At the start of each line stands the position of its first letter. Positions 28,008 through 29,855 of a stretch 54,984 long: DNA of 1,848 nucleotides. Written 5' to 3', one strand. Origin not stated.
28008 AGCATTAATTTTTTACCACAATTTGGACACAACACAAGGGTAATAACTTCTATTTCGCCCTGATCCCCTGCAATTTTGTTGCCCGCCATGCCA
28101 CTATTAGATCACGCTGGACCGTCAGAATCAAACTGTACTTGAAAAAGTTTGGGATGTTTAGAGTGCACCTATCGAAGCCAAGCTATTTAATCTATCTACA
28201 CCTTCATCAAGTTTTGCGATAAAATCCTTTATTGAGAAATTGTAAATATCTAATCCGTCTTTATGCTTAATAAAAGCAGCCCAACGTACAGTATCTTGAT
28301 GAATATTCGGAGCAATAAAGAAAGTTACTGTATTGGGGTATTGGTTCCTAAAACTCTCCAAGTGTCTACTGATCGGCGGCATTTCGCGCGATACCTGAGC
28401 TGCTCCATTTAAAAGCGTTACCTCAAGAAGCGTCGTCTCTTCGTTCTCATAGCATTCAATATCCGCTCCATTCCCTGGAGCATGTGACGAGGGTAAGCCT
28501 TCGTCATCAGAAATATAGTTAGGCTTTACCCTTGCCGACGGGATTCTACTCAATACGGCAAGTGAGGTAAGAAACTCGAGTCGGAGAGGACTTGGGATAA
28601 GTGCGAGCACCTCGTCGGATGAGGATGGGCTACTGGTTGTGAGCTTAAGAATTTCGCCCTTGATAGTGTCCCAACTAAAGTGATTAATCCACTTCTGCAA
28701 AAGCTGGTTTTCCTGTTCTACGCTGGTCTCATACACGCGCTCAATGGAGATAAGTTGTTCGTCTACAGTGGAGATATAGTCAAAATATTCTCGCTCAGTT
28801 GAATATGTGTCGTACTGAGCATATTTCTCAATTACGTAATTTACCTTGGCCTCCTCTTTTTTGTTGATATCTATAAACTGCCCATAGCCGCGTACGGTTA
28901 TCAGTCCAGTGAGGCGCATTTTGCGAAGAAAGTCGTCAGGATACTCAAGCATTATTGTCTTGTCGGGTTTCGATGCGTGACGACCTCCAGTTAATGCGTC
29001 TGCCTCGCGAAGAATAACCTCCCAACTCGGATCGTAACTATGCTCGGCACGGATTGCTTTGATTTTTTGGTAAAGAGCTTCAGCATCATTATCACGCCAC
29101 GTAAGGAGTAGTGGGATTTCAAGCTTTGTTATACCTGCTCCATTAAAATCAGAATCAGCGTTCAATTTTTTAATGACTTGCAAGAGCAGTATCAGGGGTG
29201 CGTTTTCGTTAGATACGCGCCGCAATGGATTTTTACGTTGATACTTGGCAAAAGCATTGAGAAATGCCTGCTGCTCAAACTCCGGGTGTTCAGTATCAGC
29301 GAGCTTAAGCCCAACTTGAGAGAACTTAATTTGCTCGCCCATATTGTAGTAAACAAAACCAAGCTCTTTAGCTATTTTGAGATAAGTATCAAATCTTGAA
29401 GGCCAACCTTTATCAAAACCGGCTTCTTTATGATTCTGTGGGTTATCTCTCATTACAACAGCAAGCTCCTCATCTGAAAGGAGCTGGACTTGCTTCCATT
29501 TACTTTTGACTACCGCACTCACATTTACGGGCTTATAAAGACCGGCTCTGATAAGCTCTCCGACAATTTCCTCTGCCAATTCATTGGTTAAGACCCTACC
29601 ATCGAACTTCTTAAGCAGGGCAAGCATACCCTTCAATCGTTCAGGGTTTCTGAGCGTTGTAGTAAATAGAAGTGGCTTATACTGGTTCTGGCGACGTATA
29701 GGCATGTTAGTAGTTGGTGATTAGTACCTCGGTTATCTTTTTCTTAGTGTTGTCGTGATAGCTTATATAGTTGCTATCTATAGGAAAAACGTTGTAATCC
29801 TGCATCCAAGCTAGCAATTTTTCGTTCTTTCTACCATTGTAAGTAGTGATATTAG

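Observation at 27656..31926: AT-rich restriction-modification island with two Dam-class m6A methyltransferases and a large candidate endonuclease (Type IIS-like architecture)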

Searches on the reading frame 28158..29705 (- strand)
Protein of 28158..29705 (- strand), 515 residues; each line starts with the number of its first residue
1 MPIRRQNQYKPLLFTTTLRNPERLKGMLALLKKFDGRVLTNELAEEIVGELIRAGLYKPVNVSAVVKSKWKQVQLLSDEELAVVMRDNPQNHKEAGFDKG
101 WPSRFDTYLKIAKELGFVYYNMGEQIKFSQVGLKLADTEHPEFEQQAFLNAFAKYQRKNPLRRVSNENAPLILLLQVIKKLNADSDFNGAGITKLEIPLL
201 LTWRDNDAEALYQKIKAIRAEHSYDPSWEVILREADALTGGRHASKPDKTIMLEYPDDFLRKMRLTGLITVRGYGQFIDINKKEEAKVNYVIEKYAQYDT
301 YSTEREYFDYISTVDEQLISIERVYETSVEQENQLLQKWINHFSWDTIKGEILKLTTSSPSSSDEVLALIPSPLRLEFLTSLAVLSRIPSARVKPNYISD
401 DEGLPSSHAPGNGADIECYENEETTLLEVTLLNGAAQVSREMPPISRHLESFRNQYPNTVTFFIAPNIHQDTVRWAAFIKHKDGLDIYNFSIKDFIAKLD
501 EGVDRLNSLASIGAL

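Call 3: search_protein_families(library=pfam, proteins=[window:28158-29705:-], max_evalue=0.1)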
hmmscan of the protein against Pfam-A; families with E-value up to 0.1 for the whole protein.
window:28158-29705:- (515 aa): 1 family
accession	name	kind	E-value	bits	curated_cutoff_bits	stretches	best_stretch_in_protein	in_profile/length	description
PF09491.16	RE_AlwI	-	1.6e-44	153.1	23.1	2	372-474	302-411/441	AlwI restriction endonuclease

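Call 4: search_protein_families(library=ncbifam, proteins=[window:28158-29705:-], max_evalue=0.1)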
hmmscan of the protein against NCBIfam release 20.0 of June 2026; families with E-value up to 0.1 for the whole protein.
window:28158-29705:- (515 aa): 0 families

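Call 5: search_solved_structures(query=window:28158-29705:-, max_evalue=1, show_alignments=2)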
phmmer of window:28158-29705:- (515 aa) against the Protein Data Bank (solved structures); distinct sequences matched with E-value up to 1: 6.
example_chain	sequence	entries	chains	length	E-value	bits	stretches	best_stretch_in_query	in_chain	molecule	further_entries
5liz_A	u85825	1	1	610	4.5e-08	35.2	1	391-481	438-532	Nicking endonuclease N.BspD6I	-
5liq_A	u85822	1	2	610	4.7e-08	35.1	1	391-481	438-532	Nicking endonuclease N.BspD6I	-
2ewf_A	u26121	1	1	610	5.3e-08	35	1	391-481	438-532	Nicking endonuclease N.BspD6I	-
6qnz_A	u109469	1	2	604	7.6e-08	34.5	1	392-481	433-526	Heterodimeric restriction endonuclease R.BspD6I large subunit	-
5lhc_A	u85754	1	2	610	6.4e-07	31.4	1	391-481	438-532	Nicking endonuclease N.BspD6I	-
2p14_A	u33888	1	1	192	0.0006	21.6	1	383-484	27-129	Heterodimeric restriction endonuclease R.BspD6I small subunit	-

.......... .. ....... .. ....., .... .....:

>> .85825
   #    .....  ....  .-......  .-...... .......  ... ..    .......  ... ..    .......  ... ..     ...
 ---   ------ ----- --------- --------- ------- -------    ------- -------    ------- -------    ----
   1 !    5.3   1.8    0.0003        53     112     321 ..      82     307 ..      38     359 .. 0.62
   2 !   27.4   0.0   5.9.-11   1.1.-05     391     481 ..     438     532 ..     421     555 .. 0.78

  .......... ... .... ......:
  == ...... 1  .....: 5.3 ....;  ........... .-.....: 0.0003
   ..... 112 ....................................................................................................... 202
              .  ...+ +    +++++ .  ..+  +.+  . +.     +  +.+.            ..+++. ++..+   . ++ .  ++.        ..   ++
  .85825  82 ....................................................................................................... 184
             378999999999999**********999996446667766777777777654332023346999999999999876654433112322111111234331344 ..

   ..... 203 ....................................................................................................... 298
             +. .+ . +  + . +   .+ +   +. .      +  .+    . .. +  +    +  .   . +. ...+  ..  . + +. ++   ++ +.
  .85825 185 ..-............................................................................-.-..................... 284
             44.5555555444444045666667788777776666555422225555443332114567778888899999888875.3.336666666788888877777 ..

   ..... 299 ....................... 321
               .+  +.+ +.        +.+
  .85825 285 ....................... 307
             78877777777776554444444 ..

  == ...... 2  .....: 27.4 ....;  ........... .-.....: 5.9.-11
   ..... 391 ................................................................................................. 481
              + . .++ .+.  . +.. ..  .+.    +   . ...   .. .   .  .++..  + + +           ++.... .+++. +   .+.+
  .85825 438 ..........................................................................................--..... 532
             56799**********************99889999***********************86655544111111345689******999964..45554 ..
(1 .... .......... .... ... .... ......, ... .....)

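Call 8: search_protein_families(library=padloc, proteins=[window:28158-29705:-], max_evalue=0.1)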
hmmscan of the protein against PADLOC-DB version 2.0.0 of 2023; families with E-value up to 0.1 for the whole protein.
window:28158-29705:- (515 aa): 5 families
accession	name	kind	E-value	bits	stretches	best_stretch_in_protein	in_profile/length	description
PDLC03507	REase_II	-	1.9e-126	420.9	1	4-506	2-534/542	Type II restriction enzyme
PDLC03393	REase_II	-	1.4e-35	120.7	3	372-474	433-539/624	Type II nicking endonuclease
PDLC03394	REase_II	-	7.3e-07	25.9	1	392-474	433-521/684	Type II nicking endonuclease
PDLC03557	REase_II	-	5.2e-06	23.1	1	400-475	496-574/648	Type II restriction enzyme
PDLC03463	REase_II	-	8.5e-05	19.4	1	397-473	406-487/570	Type II restriction enzyme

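Call 12: find_homologous_proteins(query=window:28158-29705:-, max_evalue=0.001)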
Query window:28158-29705:- (515 aa): 2024 proteins with E <= 0.001 among 8000 candidates; the best 120 are listed.
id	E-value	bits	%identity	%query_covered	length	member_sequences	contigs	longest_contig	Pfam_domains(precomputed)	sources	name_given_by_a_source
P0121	0.0e+0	1159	100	100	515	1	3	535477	PF09491.17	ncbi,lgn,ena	ncbi:MAG: AlwI family type II restriction endonuclease [Patescibacteria group bacterium]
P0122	4.5e-279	944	80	99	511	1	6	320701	PF09491.17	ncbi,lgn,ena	-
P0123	9.7e-264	893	76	99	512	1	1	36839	PF09491.17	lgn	-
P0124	2.5e-260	882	75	99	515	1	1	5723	PF09491.17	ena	-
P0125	8.4e-260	880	73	99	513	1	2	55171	PF09491.17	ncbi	-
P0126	1.1e-258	877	74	99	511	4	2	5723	PF09491.17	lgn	-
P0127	3.5e-258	875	73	99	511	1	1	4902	PF09491.17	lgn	-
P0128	9.5e-257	870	73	99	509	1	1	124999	PF09491.17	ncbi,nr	ncbi:AlwI family type II restriction endonuclease [Candidatus Parcubacteria bacterium]|nr:AlwI famil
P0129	1.2e-256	870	74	97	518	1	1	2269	PF09491.17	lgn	-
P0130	8.6e-256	867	73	99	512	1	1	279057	PF09491.17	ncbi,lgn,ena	-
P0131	1.5e-255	866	72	99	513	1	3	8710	PF09491.17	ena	-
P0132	4.1e-253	858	76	95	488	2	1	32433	PF09491.17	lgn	-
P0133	8.5e-252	854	72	99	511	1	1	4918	PF09491.17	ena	-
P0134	1.4e-251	853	70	100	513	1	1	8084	PF09491.17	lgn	-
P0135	6.0e-251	851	77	94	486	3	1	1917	PF09491.17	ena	-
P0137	5.7e-249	845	71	99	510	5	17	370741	PF09491.17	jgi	jgi:hypothetical protein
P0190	5.8e-179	614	54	97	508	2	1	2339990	PF09491.17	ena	-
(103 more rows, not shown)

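Call 14: find_encoding_contigs(protein=P0122, flank=7000, max_places=2)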
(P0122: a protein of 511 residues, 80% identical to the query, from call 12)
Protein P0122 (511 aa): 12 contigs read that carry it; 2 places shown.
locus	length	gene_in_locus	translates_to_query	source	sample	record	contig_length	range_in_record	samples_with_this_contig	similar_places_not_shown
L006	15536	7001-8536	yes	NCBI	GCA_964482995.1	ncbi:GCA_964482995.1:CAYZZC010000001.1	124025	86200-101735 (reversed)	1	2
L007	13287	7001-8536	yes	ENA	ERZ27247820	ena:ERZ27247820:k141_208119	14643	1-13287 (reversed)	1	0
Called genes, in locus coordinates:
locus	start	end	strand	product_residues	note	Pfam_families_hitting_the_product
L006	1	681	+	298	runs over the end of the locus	PF00551:Formyl_trans_N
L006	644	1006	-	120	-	PF02482:Ribosomal_S30AE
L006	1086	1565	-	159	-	PF03734:YkuD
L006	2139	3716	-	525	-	PF00239:Resolvase, PF07508:Recombinase, PF13408:Zn_ribbon_recom (faint)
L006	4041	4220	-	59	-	-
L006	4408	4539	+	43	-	-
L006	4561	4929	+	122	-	-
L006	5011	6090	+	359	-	PF03602:Cons_hypoth95 (faint), PF02086:MethyltransfD12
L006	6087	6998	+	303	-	PF02086:MethyltransfD12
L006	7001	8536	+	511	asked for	PF09491:RE_AlwI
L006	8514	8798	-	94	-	-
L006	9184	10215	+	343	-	-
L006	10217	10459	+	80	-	-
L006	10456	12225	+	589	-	PF13476:AAA_23 (weak), PF10088:DUF2326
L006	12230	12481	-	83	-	-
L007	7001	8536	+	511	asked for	PF09491:RE_AlwI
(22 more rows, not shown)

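Call 15: find_encoding_contigs(protein=P0130, flank=7000, max_places=1)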
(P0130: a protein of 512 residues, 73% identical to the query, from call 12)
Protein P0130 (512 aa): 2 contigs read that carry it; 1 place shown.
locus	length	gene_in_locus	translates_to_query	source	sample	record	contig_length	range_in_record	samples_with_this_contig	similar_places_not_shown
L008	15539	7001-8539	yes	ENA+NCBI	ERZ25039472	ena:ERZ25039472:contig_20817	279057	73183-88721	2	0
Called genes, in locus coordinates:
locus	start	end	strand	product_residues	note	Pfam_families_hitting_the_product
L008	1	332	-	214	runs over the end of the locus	-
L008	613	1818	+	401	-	-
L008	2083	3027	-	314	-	PF00078:RVT_1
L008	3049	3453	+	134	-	PF22296:bAvd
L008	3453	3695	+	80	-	-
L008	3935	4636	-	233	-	-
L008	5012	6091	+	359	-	PF03602:Cons_hypoth95 (faint), PF02086:MethyltransfD12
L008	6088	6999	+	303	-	PF02086:MethyltransfD12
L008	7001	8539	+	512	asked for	PF09491:RE_AlwI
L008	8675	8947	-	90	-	-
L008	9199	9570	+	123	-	PF13560:HTH_31 (weak), PF13443:HTH_26 (faint), PF01381:HTH_3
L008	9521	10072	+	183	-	PF06114:Peptidase_M78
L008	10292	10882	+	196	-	PF04542:Sigma70_r2, PF08281:Sigma70_r4_2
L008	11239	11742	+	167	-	PF00011:HSP20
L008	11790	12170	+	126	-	-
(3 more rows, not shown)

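Call 16: find_encoding_contigs(protein=P0190, flank=7000, max_places=1)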
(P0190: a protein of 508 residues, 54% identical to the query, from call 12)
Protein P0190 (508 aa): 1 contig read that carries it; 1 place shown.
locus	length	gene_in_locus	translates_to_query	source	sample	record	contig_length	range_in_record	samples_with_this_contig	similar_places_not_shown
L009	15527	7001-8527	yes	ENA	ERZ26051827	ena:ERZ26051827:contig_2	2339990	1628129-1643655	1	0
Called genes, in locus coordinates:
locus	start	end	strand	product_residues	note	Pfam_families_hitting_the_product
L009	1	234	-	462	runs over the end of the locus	PF21687:T2SSK_1st, PF12836:HHH_3 (faint)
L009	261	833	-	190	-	PF11612:T2SSJ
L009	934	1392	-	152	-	PF07963:N_methyl, PF02501:T2SSI (weak)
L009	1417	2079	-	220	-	-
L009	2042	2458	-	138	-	PF07963:N_methyl, PF08334:T2SSG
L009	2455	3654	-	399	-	PF28597:T2SSF_N, PF00482:T2SSF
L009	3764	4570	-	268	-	PF09948:PpoB2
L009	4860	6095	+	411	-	PF02086:MethyltransfD12, PF03602:Cons_hypoth95 (faint)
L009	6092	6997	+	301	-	PF02086:MethyltransfD12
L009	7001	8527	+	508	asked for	PF09491:RE_AlwI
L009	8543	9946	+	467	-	PF02463:SMC_N (faint), PF13175:AAA_15, PF13304:AAA_21, PF13175:AAA_15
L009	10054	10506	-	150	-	PF06271:RDD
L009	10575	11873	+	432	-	PF00202:Aminotran_3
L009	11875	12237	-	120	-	PF00085:Thioredoxin, PF13905:Thioredoxin_8 (faint)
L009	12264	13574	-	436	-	PF08245:Mur_ligase_M, PF02875:Mur_ligase_C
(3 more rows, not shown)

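Call 17: find_encoding_contigs(protein=P0121, flank=10000, max_places=3)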
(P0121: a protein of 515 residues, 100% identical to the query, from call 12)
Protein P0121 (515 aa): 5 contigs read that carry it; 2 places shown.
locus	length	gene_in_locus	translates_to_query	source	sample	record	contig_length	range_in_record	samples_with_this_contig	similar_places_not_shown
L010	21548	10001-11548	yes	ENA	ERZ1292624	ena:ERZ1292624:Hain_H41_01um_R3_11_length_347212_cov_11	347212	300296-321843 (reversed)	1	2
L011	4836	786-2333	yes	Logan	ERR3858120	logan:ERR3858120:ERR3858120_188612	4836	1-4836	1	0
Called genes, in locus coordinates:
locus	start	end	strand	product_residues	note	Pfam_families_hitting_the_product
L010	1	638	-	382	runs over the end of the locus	PF13439:Glyco_transf_4, PF00534:Glycos_transf_1, PF13692:Glyco_trans_1_4, PF20706:GT4-conflict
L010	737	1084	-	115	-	PF04828:GFA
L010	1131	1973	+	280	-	PF02678:Pirin, PF05726:Pirin_C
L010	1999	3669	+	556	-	PF03266:NTPase_1 (faint), PF05970:PIF1, PF13191:AAA_16 (faint), PF13245:AAA_19, PF13401:AAA_22 (weak), PF13604:AAA_30, PF21530:Pif1_2B_dom (weak), PF14493:HTH_40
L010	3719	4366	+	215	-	PF23477:zf_Tbcl_2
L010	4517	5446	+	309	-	-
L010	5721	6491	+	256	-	-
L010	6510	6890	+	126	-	PF00903:Glyoxalase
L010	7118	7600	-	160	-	PF11188:DUF2975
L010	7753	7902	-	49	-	-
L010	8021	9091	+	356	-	PF03602:Cons_hypoth95 (faint), PF02086:MethyltransfD12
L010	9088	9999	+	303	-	PF02086:MethyltransfD12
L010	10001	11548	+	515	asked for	PF09491:RE_AlwI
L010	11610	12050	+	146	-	-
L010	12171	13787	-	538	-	PF04024:PspC, PF22571:LiaI-LiaF-TM_PspC, PF10988:DUF2807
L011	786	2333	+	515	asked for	PF09491:RE_AlwI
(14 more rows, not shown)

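Call 45: search_dna_similar(query=window:28158-29705:-, collection=plasmids, mode=protein, max_rows=25)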
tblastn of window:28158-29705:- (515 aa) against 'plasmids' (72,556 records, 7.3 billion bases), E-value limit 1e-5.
Records with a match: 16; places in all: 18; records where one place covers at least 80% of the query: 15.
Best place of each record, by identity: <60% 16.
By first word of the organism name: Helicobacter 4; Apilactobacillus 4; Enterococcus 3; Macrococcoides 2; Staphylococcus 1; Leuconostoc 1; Lactococcus 1.
By predicted mobility (MOB-suite, as given by PLSDB): non-mobilizable 11; mobilizable 4; conjugative 1.
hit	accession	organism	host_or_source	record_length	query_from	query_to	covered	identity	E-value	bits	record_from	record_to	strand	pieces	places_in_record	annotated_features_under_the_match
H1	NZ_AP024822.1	Helicobacter sp. NHP19-012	Felis catus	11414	2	503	97%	40.9%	5e-104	349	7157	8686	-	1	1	AlwI family type II restriction endonuclease | Dam family site-specific DNA-(adenine-N6)-methyltransferase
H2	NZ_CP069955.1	Staphylococcus epidermidis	-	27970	8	499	96%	40.1%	2e-105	353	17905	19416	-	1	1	AlwI family type II restriction endonuclease | Dam family site-specific DNA-(adenine-N6)-methyltransferase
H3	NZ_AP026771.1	Helicobacter suis HS1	Sus scrofa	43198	2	490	95%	39.1%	1e-94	322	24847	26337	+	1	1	AlwI family type II restriction endonuclease | Dam family site-specific DNA-(adenine-N6)-methyltransferase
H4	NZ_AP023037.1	Helicobacter suis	Sus scrofa domesticus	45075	2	499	97%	38.0%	2e-61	340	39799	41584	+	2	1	AlwI family type II restriction endonuclease (x2) | Dam family site-specific DNA-(adenine-N6)-methyltransferase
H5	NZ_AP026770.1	Helicobacter suis HS1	Sus scrofa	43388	3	499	89%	40.2%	1e-40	322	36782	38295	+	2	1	AlwI family type II restriction endonuclease (x2) | Dam family site-specific DNA-(adenine-N6)-methyltransferase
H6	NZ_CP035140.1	Leuconostoc mesenteroides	cell culture,food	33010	1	499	97%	32.1%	3e-64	233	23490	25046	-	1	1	AlwI family type II restriction endonuclease | Dam family site-specific DNA-(adenine-N6)-methyltransferase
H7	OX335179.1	Apilactobacillus kunkeei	Apis mellifera,European honeybee,honey ...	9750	4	509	98%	31.3%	9e-65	235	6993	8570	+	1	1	hypothetical protein | IS1595 family transposase ISCco4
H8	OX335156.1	Apilactobacillus kunkeei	Apis mellifera,European honeybee,honey ...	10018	4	509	98%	30.9%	7e-64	232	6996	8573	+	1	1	hypothetical protein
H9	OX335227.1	Apilactobacillus kunkeei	Apis mellifera,European honeybee,honey ...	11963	4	509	98%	30.9%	8e-64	232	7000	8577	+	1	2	hypothetical protein | IS1595 family transposase ISCco4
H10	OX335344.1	Apilactobacillus kunkeei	Apis mellifera,European honeybee,honey ...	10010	4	509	96%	31.5%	2e-54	240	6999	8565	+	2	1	hypothetical protein (x2) | IS1595 family transposase ISCco4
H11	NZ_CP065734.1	Lactococcus lactis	-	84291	3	512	99%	30.3%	8e-66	238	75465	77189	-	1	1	AlwI family type II restriction endonuclease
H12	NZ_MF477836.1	Macrococcoides canis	dog,ear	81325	10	495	94%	30.8%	6e-55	206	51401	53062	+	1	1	AlwI family type II restriction endonuclease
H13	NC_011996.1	Macrococcoides caseolyticum JCSC5402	-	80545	10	495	94%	30.6%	8e-54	203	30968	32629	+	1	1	hypothetical protein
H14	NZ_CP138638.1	Enterococcus faecalis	animal,Pig rectum feces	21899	3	496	96%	30.0%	4e-66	239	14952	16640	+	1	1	AlwI family type II restriction endonuclease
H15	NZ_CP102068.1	Enterococcus faecalis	Pig,single cell,Rectal swab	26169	3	496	96%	30.0%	4e-66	239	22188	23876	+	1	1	AlwI family type II restriction endonuclease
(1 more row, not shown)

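Call 76: find_encoding_contigs(protein=P0123, flank=4000, max_places=1)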
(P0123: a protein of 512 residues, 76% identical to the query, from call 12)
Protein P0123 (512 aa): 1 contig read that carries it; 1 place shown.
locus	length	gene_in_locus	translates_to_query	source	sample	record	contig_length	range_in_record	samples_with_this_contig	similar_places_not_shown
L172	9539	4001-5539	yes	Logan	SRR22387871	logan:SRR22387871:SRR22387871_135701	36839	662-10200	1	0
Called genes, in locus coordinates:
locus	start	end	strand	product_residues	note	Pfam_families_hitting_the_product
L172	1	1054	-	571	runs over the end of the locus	?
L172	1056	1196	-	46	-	-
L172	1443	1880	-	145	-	-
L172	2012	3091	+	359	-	PF03602:Cons_hypoth95 (faint), PF02086:MethyltransfD12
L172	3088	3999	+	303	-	PF02086:MethyltransfD12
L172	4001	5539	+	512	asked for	PF09491:RE_AlwI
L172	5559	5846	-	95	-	-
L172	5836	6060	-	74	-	-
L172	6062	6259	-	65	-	-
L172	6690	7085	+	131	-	-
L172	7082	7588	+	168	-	-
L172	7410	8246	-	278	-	PF01509:TruB_N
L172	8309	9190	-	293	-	-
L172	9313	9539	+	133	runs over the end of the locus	-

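Call 77: find_encoding_contigs(protein=P0125, flank=4000, max_places=1)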
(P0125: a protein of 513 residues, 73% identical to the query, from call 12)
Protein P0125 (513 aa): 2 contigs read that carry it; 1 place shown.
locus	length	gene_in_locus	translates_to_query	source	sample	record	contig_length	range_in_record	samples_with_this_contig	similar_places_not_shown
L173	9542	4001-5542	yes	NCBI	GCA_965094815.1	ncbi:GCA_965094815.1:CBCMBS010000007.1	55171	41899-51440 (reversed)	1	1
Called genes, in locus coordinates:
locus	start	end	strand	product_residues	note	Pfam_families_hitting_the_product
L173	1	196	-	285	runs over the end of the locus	PF00589:Phage_integrase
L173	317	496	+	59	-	-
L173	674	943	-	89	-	PF13031:DUF3892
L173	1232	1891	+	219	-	PF00717:Peptidase_S24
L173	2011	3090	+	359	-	PF03602:Cons_hypoth95 (faint), PF02086:MethyltransfD12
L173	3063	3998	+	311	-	PF02086:MethyltransfD12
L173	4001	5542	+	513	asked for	PF09491:RE_AlwI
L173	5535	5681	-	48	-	-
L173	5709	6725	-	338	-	PF05707:Zot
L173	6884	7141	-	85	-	-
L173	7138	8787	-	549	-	-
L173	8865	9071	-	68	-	-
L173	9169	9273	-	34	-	-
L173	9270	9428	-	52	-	-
